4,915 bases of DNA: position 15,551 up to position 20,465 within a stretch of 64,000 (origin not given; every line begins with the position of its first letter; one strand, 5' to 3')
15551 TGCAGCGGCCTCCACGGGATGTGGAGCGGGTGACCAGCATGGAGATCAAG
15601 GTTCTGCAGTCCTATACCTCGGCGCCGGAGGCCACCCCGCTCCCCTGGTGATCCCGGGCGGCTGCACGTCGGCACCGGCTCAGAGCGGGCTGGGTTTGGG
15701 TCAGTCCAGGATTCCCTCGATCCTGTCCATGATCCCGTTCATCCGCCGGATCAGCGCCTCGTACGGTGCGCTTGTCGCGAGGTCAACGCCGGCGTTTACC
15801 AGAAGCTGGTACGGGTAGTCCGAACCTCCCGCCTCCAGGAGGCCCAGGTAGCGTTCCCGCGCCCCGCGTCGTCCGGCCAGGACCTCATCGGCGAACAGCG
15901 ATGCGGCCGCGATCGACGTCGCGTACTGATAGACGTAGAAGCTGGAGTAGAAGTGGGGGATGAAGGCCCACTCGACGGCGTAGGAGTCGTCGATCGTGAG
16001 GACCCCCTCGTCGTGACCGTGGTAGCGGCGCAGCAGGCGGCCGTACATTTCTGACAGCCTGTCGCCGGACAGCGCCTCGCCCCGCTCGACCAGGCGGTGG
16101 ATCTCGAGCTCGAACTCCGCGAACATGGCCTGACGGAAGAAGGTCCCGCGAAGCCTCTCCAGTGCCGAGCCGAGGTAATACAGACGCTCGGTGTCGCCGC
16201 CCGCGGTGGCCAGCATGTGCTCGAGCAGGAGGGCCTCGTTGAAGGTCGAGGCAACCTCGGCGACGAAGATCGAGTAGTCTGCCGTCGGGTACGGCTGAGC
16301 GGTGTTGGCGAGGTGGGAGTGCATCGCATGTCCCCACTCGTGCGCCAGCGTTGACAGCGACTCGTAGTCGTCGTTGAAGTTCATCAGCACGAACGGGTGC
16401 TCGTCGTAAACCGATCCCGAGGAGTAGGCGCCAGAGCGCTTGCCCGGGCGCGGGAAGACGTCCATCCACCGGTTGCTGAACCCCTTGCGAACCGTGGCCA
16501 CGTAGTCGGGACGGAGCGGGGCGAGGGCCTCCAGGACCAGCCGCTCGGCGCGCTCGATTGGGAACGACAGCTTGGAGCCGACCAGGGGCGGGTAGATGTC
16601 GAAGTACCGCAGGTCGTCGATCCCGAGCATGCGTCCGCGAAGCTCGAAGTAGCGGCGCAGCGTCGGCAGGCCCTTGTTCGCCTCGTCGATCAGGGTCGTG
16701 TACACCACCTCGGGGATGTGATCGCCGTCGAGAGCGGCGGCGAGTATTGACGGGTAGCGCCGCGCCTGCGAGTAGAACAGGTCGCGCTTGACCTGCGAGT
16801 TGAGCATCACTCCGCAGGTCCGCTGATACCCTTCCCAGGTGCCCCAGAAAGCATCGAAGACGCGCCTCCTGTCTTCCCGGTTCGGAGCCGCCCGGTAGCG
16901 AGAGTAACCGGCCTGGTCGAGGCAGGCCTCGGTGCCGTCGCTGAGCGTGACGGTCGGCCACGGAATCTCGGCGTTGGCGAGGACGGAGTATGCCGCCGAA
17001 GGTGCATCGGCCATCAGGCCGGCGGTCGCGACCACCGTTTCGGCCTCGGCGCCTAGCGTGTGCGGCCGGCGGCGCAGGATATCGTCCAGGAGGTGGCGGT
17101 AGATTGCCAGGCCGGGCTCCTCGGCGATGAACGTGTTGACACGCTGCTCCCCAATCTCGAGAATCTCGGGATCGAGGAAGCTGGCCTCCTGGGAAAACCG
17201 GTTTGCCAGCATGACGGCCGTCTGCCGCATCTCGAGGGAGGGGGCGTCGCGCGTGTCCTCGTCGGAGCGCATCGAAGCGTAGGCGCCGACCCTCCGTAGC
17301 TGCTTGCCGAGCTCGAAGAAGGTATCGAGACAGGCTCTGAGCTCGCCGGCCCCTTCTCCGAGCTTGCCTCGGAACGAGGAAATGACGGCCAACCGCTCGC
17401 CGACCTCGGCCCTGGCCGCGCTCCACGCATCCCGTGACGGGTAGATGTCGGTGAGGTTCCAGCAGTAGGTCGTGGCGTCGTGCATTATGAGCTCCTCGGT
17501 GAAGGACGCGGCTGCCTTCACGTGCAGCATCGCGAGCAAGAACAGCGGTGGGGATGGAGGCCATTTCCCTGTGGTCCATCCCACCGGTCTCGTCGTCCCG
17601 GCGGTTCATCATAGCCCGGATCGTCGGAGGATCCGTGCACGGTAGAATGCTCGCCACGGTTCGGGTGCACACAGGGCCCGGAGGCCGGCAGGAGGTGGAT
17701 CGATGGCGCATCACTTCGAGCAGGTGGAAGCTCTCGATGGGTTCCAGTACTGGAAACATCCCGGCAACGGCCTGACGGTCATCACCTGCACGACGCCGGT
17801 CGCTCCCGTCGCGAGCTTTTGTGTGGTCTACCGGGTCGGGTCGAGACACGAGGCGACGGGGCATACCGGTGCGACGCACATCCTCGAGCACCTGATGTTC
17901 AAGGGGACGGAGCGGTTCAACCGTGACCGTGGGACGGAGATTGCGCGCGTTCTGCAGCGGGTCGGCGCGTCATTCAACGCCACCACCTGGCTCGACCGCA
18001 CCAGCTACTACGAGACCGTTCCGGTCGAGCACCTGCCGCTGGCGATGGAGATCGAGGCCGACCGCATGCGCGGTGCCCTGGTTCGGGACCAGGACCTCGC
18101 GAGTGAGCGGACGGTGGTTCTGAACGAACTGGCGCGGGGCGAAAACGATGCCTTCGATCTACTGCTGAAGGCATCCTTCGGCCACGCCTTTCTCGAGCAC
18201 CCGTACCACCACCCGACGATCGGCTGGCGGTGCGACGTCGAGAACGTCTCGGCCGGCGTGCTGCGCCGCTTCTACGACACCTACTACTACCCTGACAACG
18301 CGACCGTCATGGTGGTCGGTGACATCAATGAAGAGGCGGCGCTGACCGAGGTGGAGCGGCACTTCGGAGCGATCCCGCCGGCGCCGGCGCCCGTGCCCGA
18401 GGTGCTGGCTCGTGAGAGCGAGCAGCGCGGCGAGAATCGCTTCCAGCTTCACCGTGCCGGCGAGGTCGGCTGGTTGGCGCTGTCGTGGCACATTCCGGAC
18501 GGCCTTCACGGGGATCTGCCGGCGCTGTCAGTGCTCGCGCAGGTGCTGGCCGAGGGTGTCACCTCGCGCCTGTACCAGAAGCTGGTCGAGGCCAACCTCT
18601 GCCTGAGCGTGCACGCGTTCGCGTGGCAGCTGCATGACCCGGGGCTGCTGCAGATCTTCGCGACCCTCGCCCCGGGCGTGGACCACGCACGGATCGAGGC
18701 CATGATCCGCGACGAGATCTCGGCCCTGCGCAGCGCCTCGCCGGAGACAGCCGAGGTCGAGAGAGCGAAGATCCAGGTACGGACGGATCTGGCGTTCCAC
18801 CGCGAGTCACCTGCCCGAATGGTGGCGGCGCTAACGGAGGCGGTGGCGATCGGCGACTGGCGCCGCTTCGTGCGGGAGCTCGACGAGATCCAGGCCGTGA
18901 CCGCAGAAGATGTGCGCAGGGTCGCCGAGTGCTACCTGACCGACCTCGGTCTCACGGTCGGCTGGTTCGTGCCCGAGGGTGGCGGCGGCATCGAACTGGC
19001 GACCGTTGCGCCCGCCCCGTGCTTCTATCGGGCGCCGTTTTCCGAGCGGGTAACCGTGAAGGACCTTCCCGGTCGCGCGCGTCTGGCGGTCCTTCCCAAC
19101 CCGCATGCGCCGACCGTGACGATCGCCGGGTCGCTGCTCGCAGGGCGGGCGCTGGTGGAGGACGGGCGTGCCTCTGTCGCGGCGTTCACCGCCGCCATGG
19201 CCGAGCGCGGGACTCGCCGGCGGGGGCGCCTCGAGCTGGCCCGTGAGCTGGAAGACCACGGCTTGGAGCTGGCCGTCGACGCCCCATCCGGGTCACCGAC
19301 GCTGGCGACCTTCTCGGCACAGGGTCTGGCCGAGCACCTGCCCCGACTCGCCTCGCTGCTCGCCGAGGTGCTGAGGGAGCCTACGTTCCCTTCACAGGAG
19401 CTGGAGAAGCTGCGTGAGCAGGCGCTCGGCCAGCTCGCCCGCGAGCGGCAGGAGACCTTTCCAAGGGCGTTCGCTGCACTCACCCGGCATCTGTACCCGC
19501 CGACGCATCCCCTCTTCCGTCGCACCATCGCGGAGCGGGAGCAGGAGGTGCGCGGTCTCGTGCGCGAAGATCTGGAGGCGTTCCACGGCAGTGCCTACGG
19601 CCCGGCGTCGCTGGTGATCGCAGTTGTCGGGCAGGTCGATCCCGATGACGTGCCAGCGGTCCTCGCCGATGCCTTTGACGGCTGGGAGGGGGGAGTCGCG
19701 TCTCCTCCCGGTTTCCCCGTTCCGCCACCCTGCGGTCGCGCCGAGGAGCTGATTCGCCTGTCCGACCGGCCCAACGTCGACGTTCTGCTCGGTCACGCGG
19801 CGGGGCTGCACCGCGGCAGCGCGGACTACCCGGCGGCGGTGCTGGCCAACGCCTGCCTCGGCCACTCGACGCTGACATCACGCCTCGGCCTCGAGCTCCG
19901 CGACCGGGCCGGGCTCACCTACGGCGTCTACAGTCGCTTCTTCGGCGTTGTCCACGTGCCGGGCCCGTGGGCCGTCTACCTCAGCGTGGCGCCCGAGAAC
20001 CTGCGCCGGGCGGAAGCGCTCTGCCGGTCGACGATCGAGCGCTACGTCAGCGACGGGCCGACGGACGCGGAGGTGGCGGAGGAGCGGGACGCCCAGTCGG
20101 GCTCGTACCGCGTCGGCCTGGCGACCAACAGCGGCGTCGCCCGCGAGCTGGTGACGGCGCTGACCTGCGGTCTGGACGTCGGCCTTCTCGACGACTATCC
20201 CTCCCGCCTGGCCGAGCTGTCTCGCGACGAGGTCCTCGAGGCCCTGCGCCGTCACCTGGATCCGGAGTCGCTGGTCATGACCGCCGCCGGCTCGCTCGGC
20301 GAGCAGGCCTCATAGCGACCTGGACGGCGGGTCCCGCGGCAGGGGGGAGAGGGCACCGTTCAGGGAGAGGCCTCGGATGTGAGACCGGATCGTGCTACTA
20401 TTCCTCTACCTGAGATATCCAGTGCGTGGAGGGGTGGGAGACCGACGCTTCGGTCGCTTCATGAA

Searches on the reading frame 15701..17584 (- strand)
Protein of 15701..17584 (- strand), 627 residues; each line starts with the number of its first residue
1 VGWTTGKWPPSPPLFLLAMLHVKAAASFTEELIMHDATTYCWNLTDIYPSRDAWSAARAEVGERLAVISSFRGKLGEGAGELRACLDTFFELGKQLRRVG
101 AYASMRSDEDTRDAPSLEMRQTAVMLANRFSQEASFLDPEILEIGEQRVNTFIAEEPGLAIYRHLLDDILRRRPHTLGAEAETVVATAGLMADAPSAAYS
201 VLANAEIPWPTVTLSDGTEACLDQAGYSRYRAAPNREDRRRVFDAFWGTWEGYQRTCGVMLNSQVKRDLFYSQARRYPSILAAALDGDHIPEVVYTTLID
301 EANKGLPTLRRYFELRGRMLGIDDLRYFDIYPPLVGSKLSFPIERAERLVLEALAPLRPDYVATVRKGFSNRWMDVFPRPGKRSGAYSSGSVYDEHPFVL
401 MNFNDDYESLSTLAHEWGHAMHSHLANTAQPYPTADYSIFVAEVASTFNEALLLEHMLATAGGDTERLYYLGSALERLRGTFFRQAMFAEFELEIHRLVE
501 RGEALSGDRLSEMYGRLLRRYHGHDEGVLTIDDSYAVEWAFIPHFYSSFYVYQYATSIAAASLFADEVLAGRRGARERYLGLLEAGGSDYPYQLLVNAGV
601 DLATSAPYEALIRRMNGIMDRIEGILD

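Call 85: search_protein_families(library=pfam, proteins=[window:15701-17584:-], max_evalue=0.00001)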
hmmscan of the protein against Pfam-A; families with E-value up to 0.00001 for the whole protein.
window:15701-17584:- (627 aa): 2 families
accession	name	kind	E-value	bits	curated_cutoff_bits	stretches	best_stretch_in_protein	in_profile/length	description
PF01432.26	Peptidase_M3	-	3.8e-64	218.1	27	1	231-610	3-453/457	Peptidase family M3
PF08439.15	Peptidase_M3_N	-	1.6e-17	63.9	25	1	140-207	1-68/70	Oligopeptidase F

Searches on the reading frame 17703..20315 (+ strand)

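Call 86: search_protein_families(library=pfam, proteins=[window:17703-20315:+], max_evalue=0.00001)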
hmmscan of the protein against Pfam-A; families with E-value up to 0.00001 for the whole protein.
window:17703-20315:+ (870 aa): 2 families
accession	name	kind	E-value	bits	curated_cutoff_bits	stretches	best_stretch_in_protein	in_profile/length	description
PF05193.26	Peptidase_M16_C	-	8.8e-59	198.8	23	2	182-358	2-180/181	Peptidase M16 inactive domain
PF00675.25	Peptidase_M16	-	2.5e-30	105.8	22.3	2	26-166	2-143/149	Insulinase (Peptidase family M16)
